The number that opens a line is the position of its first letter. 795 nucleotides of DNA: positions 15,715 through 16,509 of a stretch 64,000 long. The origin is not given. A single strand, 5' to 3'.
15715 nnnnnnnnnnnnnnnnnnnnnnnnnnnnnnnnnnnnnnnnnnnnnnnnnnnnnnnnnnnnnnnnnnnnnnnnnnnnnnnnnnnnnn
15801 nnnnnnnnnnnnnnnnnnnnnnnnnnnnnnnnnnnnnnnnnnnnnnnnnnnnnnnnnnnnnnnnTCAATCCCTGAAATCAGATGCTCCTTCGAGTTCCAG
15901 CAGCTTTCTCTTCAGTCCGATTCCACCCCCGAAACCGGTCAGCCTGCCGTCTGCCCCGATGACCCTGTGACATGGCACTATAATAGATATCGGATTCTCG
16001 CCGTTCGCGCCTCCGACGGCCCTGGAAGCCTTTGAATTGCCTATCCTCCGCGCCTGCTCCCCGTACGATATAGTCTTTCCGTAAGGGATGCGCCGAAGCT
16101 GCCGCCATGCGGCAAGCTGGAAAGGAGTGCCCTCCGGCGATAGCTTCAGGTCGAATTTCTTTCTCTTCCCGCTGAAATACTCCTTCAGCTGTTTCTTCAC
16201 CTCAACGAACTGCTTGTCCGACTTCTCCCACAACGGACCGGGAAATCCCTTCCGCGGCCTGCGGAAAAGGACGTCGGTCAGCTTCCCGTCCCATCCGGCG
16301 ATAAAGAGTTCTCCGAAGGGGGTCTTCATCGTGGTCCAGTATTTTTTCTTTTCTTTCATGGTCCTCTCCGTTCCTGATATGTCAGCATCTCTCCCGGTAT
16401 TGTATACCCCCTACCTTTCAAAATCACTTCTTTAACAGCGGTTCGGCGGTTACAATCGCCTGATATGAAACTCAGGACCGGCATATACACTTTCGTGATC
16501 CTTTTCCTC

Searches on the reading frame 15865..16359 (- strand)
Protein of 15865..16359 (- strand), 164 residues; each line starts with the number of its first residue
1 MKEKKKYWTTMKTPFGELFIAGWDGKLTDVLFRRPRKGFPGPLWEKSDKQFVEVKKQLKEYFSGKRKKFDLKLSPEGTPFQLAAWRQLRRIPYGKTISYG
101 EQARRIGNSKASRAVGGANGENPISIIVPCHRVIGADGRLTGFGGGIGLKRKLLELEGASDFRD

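Call 30: search_protein_families(library=pfam, proteins=[window:15865-16359:-], max_evalue=0.00001)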
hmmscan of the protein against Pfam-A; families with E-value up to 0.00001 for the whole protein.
window:15865-16359:- (164 aa): 2 families
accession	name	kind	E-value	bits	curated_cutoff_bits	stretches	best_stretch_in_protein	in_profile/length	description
PF01035.26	DNA_binding_1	-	2.4e-34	117.4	27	1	79-159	1-81/81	6-O-methylguanine DNA methyltransferase, DNA binding domain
PF02870.21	Methyltransf_1N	-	3.9e-12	47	21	1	7-75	2-71/71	6-O-methylguanine DNA methyltransferase, ribonuclease-like domain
